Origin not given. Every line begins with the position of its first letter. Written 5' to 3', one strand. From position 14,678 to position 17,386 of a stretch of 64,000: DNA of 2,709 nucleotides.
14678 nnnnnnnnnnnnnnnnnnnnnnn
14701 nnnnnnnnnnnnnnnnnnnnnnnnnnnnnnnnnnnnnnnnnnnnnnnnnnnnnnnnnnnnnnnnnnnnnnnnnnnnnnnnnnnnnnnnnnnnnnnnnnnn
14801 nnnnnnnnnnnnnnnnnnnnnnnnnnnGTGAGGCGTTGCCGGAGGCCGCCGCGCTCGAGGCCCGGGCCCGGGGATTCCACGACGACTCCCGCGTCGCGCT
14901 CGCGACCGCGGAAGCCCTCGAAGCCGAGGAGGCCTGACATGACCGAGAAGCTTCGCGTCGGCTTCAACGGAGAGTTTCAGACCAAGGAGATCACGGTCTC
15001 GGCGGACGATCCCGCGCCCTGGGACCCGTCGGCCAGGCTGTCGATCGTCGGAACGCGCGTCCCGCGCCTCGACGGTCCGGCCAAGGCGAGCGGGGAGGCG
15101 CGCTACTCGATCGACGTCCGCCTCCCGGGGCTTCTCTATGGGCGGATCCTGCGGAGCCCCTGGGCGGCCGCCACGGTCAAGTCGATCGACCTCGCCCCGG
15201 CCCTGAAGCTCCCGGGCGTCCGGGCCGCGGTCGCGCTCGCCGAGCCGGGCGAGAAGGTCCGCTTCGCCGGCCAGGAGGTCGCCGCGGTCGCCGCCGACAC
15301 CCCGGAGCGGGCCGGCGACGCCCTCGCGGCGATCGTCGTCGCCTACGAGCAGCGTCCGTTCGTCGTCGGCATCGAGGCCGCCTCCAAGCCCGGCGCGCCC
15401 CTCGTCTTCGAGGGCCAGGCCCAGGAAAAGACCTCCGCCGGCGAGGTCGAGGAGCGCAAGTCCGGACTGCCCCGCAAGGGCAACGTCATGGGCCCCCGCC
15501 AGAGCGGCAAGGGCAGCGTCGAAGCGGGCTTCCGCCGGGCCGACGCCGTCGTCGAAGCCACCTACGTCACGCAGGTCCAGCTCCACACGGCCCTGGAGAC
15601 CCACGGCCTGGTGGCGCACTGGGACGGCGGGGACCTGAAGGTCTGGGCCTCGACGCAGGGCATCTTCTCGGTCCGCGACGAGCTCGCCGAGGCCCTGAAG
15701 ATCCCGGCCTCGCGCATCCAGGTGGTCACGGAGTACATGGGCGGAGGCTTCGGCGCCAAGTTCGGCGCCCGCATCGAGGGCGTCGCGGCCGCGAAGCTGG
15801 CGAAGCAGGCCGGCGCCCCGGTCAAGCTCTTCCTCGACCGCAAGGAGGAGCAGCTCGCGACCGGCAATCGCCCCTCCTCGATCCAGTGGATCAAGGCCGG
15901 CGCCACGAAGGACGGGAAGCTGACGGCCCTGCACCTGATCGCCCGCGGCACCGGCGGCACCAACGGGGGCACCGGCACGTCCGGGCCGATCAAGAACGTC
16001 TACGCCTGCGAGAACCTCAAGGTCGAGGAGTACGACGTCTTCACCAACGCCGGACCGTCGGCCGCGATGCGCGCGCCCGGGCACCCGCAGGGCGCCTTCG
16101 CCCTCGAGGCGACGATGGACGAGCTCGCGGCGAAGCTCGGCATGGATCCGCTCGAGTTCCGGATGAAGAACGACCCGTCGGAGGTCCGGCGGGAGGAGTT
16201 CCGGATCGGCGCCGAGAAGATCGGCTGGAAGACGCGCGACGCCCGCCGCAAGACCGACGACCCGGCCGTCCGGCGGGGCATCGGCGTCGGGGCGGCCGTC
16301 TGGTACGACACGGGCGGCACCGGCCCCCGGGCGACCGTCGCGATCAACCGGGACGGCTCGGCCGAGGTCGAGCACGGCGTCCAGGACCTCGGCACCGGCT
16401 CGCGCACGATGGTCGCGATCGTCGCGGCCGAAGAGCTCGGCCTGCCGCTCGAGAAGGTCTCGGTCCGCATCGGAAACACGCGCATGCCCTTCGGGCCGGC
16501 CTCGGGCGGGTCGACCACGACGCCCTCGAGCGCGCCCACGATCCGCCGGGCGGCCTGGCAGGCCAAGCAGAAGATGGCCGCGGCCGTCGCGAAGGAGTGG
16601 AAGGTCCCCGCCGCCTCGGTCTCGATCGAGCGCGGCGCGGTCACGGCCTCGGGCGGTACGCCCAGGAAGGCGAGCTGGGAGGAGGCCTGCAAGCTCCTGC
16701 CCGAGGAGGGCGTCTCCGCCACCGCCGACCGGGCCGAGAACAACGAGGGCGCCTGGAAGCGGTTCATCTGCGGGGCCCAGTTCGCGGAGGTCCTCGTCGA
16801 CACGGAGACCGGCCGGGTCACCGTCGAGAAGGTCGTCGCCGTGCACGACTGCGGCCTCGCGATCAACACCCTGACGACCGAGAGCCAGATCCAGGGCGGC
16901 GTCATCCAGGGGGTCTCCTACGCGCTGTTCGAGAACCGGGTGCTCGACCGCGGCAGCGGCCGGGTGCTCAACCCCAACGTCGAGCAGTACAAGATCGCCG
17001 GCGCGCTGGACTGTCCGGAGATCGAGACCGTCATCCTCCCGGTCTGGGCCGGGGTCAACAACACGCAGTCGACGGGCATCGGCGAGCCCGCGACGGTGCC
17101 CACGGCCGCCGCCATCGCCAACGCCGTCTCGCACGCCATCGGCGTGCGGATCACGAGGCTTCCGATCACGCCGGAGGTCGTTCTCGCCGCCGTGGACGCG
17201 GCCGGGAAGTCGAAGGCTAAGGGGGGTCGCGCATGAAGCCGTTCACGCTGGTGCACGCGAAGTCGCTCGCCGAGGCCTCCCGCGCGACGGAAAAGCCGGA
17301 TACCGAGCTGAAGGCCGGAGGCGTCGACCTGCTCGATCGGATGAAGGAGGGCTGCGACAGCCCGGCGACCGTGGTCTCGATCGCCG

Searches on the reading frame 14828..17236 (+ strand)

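Call 8: search_protein_families(library=pfam, proteins=[window:14828-17236:+])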
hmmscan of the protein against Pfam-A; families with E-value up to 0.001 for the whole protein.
window:14828-17236:+ (802 aa): 3 families
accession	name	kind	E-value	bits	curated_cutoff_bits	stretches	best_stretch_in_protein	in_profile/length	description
PF02738.23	MoCoBD_1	-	1.3e-67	227.9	27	1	220-448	9-243/244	Molybdopterin cofactor-binding domain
PF20256.3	MoCoBD_2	-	1.4e-61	208.9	27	1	462-730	3-283/283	Molybdopterin cofactor-binding domain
PF01315.27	Ald_Xan_dh_C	-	3.7e-18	66.3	31.3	2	88-136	1-49/110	Aldehyde oxidase and xanthine dehydrogenase, a/b hammerhead domain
